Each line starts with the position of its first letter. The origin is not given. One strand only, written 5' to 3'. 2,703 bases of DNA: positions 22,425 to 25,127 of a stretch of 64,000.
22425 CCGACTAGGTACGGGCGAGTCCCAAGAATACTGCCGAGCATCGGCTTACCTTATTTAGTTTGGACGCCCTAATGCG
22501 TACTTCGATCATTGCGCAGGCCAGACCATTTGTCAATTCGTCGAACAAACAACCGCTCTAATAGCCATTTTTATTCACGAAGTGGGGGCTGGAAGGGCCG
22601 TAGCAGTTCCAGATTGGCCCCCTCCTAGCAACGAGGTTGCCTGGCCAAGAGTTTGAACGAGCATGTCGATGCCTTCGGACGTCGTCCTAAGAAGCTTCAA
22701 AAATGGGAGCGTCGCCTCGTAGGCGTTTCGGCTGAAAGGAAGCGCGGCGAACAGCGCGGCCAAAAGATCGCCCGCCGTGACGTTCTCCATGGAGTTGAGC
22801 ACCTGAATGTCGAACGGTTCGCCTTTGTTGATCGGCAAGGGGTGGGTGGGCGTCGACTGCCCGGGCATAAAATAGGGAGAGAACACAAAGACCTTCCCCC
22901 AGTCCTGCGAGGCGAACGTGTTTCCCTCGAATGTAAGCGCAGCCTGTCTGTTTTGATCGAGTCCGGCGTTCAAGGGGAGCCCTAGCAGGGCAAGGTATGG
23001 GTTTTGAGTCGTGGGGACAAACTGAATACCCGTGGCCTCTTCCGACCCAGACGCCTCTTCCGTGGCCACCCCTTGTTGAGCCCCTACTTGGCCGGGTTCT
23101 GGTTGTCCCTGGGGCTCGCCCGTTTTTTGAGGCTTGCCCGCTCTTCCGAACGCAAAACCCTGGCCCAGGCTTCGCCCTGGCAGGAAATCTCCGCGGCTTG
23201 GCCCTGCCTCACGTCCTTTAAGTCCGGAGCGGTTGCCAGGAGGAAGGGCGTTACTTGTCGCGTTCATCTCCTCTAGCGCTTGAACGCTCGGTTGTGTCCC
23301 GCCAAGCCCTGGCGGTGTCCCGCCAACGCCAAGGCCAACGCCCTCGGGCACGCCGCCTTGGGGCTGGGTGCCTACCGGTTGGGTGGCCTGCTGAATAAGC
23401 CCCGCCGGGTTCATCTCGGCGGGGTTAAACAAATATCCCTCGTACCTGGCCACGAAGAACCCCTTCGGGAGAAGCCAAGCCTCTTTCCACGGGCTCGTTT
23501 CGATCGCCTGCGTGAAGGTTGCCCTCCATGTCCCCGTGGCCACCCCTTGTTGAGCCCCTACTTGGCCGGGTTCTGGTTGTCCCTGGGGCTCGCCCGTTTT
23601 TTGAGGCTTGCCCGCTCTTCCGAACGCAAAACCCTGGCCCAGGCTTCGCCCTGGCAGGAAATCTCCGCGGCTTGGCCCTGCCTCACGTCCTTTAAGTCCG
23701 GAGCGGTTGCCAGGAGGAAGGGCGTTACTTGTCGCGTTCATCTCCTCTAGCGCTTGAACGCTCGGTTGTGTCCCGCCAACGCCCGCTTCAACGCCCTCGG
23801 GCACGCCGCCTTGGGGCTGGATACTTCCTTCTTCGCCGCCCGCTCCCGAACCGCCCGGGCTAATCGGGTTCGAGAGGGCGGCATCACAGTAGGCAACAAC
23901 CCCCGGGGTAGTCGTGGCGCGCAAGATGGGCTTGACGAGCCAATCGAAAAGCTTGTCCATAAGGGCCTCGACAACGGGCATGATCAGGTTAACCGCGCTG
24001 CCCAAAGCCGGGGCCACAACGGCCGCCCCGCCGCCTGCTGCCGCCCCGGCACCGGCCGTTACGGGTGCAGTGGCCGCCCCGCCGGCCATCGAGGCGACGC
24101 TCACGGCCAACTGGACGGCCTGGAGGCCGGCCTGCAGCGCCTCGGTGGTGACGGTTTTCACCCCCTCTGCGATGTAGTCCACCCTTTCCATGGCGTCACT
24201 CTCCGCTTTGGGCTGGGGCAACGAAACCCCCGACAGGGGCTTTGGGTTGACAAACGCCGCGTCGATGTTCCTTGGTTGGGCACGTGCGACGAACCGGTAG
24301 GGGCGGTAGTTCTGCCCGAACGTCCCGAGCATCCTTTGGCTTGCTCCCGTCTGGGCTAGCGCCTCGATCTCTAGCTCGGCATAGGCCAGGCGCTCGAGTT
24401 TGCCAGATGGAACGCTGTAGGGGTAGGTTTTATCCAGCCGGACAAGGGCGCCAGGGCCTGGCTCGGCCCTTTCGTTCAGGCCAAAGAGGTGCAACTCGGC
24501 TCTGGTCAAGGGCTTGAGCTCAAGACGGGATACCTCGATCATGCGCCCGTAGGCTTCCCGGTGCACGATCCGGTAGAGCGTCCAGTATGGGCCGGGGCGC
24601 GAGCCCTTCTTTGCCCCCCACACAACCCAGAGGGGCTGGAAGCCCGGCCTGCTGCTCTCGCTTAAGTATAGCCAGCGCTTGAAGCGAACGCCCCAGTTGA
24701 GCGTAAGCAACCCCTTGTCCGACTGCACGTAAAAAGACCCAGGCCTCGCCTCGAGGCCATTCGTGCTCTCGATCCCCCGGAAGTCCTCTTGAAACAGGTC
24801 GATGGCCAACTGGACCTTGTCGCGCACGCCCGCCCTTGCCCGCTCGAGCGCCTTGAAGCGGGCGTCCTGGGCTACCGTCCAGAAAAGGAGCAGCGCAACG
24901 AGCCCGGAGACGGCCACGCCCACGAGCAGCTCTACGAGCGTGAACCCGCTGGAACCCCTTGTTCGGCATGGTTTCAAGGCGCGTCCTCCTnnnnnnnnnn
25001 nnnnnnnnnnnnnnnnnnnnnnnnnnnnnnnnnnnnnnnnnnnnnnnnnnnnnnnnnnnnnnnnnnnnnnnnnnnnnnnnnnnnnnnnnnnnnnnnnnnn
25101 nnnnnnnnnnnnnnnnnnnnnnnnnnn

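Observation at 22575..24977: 800-aa pilin-like protein with a near-perfect 474-bp tandem duplication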

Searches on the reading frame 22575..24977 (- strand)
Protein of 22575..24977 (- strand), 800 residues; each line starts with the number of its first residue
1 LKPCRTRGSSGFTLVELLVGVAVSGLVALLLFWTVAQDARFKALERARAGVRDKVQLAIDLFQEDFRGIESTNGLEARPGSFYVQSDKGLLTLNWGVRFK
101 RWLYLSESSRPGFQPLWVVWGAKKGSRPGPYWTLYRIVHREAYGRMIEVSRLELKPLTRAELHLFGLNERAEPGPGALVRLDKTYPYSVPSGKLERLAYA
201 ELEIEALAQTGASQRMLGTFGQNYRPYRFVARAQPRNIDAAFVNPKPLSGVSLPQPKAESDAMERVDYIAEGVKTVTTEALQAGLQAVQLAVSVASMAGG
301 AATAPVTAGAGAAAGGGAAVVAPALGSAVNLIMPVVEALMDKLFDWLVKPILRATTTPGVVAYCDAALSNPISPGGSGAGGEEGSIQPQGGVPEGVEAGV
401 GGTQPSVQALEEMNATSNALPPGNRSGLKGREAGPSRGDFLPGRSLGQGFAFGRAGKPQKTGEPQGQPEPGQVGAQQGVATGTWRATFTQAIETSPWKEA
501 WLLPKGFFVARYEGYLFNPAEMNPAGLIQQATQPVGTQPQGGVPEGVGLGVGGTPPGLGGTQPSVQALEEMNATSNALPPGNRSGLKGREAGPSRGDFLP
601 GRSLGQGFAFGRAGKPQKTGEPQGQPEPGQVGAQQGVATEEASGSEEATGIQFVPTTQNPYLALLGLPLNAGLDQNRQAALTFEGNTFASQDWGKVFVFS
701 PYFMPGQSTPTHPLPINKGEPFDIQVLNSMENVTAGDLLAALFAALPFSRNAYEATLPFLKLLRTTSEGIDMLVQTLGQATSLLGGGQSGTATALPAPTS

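Call 5: search_protein_families(library=pfam, proteins=[window:22575-24977:-], max_evalue=0.1)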
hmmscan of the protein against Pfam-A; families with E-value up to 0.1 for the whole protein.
window:22575-24977:- (800 aa): 1 family
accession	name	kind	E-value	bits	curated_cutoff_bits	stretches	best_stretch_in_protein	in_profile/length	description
PF07963.17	N_methyl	-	3e-05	23.9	21.2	1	7-32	2-27/27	Prokaryotic N-terminal methylation motif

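Call 8: find_homologous_proteins(query=window:22575-24977:-)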
Query window:22575-24977:- (800 aa): 2 proteins with E <= 0.001 among 8000 candidates.
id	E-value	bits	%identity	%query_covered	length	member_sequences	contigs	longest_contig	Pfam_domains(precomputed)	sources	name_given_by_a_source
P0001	0.0e+0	1613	92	100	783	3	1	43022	-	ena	-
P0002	0.0e+0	1427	78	100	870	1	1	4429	PF07963.18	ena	-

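Call 11: find_encoding_contigs(protein=P0001, flank=10000, max_places=4)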
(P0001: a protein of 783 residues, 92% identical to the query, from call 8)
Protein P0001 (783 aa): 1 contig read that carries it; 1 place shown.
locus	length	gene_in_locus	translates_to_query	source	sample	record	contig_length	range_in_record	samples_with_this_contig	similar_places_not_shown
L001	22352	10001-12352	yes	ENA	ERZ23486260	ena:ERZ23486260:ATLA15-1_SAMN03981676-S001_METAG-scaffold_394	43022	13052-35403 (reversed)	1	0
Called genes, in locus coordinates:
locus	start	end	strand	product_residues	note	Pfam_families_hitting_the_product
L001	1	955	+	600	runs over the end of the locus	PF05157:MshEN (weak), PF00437:T2SSE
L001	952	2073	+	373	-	PF00437:T2SSE, PF13401:AAA_22 (faint)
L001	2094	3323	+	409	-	PF28597:T2SSF_N, PF00482:T2SSF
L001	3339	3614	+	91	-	-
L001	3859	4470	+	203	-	PF07963:N_methyl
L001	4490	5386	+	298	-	-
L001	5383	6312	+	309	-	PF00005:ABC_tran, PF13555:AAA_29 (weak), PF13304:AAA_21 (faint)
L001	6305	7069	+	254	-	PF12679:ABC2_membrane_2, PF12730:ABC2_membrane_4 (weak)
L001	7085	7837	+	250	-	PF06750:A24_N_bact, PF01478:Peptidase_A24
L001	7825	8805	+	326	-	-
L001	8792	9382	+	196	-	-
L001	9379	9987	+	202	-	PF07963:N_methyl (faint)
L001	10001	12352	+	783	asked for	-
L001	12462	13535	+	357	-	PF11104:PilM_2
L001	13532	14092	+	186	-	-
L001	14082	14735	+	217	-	-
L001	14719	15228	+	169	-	-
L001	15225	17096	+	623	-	PF21305:type_II_gspD_N0 (weak), PF07660:STN, PF03958:Secretin_N, PF00263:Secretin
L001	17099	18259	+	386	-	PF01264:Chorismate_synt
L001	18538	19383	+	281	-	PF01740:STAS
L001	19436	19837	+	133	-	PF02639:DUF188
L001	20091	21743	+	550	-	PF01401:Peptidase_M2, PF01432:Peptidase_M3 (weak), PF02074:Peptidase_M32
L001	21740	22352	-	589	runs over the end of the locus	PF03460:NIR_SIR_ferr, PF01077:NIR_SIR, PF03460:NIR_SIR_ferr (weak), PF01077:NIR_SIR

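Call 12: find_encoding_contigs(protein=P0002, flank=10000, max_places=4)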
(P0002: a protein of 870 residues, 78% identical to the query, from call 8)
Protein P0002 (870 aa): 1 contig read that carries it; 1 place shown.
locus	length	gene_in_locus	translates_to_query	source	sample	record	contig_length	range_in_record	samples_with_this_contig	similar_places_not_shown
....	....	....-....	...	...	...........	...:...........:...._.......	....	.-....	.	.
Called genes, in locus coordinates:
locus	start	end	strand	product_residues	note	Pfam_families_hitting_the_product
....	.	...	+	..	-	?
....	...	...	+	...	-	-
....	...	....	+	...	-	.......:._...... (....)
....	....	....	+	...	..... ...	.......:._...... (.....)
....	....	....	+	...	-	?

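Call 21: find_related_loci(query=A1, collection=genome_contigs, flank=10000)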
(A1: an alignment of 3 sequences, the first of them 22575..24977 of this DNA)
Query A1 (800 aa) in genome_contigs; peptide patterns used: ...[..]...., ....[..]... (x = any residue, [..] = any of these).
72 stretches matched a pattern; 1 encode a relative of the query (tblastn E <= 1e-3); 1 distinct loci.
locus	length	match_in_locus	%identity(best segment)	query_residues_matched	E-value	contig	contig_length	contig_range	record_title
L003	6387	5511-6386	93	1-291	2e-179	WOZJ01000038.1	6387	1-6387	MAG: Nitrospirae bacterium isolate WOFB21 NODE_5167_length_6387_cov_89.622710, whole genome shotgun sequence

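Call 22: find_related_loci(query=A1, collection=metagenome_contigs, flank=6000)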
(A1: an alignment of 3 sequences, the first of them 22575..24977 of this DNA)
Query A1 (800 aa) in metagenome_contigs; peptide patterns used: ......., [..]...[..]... (x = any residue, [..] = any of these).
174 stretches matched a pattern; 1 encode a relative of the query (tblastn E <= 1e-3); 1 distinct loci.
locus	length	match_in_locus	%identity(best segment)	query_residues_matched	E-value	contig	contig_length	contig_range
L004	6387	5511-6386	93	1-291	2e-179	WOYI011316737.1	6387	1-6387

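Call 24: search_protein_families(library=ncbifam, proteins=[window:22575-24977:-], max_evalue=0.01)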
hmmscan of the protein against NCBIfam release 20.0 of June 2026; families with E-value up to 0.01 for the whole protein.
window:22575-24977:- (800 aa): 1 family
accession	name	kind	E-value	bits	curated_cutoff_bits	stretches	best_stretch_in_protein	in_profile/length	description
TIGR02532.1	IV_pilin_GFxxxE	domain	0.001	18.8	16.3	1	10-31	2-23/24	prepilin-type N-terminal cleavage/methylation domain-containing protein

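Call 26: predict_structure(alignment_id=A1)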
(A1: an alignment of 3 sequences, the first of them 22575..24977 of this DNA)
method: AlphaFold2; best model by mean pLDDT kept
length: 800 residues; sequences in the alignment: 3
mean_pLDDT: 27.7   pTM: 0.21
mean pLDDT of the five models: 27.7, 27.4, 27.0, 25.6, 24.1
residues with pLDDT >= 90: 0; 70-90: 1; 50-70: 43; < 50: 756
segments of 3 or more residues with pLDDT < 50: 1-118, 138-147, 169-174, 183-800
pLDDT, mean of each block of 10 residues (from residue 1): 25 34 39 35 31 30 25 20 21 20 23 39 60 58 44 58 55 52 32 24 24 23 20 19 21 24 28 28 35 33 26 26 28 34 31 26 25 21 20 20 21 23 23 24 22 21 26 23 30 29 21 20 23 23 25 25 25 26 24 26 22 24 26 24 21 22 25 24 22 20 23 23 26 29 28 31 31 32 25 25
secondary structure, 60 per line:
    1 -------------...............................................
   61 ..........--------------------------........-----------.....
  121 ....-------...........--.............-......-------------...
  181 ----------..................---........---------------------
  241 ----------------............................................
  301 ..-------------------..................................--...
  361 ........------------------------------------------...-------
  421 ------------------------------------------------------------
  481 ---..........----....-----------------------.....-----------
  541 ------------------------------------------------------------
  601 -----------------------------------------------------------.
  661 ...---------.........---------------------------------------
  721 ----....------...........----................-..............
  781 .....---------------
elements in order (helices of 4 or more, strands of 3 or more residues): H14-70 H97-104 E116-124 E132-142 E145-157 H159-164 E178-180 H191-208 H212-219 H257-302 H322-355 H358-368 H484-493 H498-501 H525-529 H660-663 H673-681 H725-728 H735-745 H750-765 H767-785

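Call 27: search_protein_representatives(protein=window:22575-24977:-)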
Query: 800 residues. Proteins with E-value up to 0.001 (for the whole library): 12; up to 1e-10: 3; up to 1e-30: 3. The best 12 are listed.
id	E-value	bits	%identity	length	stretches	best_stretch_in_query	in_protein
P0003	2.2e-211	720.5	84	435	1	1-408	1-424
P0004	5.7e-67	242.9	71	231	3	539-623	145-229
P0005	1.4e-66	241.6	39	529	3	9-317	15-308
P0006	9.9e-06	40.4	37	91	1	3-81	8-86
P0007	3.0e-05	38.8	39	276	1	1-71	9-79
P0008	3.6e-05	38.5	36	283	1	6-98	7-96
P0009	1.7e-04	36.3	41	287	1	6-76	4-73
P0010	2.7e-04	35.6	31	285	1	6-118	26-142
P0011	4.5e-04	34.9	28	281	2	6-91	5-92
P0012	5.0e-04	34.7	36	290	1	3-82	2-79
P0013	6.2e-04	34.4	34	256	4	532-587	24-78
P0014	9.3e-04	33.8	30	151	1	9-137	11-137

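Call 29: find_homologous_proteins(query=P0005, max_evalue=0.001)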
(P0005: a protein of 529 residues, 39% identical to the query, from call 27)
Query P0005 (529 aa): 1 proteins with E <= 0.001 among 8000 candidates.
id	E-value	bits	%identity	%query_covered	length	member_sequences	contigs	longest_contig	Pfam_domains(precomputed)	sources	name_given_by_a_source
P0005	0.0e+0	1197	100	100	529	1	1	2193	-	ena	-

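Call 30: search_protein_families(library=pfam, proteins=[P0005, P0007, P0008, P0009, P0010, P0011, P0012], max_evalue=0.1)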
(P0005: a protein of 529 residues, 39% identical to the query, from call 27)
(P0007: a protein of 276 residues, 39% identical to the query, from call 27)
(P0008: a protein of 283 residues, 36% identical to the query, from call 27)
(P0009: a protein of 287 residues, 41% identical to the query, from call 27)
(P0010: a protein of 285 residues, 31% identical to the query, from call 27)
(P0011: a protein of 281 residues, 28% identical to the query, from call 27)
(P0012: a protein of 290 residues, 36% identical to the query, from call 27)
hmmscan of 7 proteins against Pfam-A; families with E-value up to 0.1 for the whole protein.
P0005 (529 aa): 1 family
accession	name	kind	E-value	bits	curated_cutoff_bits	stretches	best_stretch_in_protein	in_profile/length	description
PF07963.17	N_methyl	-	0.00011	22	21.2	1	15-37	4-26/27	Prokaryotic N-terminal methylation motif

P0007 (276 aa): 1 family
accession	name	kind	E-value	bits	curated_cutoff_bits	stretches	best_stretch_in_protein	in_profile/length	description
PF07963.17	N_methyl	-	0.00021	21.2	21.2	1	18-40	5-27/27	Prokaryotic N-terminal methylation motif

P0008 (283 aa): 1 family
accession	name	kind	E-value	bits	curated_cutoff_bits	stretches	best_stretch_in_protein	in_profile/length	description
PF07963.17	N_methyl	-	2.9e-06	27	21.2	1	8-33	2-27/27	Prokaryotic N-terminal methylation motif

P0009 (287 aa): 1 family
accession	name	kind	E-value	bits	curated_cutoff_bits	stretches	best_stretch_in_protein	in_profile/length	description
PF07963.17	N_methyl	-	1.6e-07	31.1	21.2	1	7-30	4-27/27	Prokaryotic N-terminal methylation motif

P0010 (285 aa): 2 families
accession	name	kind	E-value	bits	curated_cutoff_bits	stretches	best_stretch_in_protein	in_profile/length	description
PF07963.17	N_methyl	-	5.1e-07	29.4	21.2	1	27-51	2-26/27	Prokaryotic N-terminal methylation motif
PF19558.4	DUF6080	-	0.056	12.5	27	1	31-116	220-305/447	Family of unknown function (DUF6080)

P0011 (281 aa): 2 families
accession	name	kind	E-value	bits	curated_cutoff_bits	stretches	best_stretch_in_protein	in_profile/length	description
PF07963.17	N_methyl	-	5.2e-09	35.7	21.2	1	6-31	2-27/27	Prokaryotic N-terminal methylation motif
PF13726.12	Na_H_antiport_2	-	0.085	13.5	29.8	0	14-58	18-58/87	Na+-H+ antiporter family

P0012 (290 aa): 1 family
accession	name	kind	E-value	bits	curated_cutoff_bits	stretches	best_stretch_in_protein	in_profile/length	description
PF07963.17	N_methyl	-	2.8e-09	36.6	21.2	1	4-29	2-27/27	Prokaryotic N-terminal methylation motif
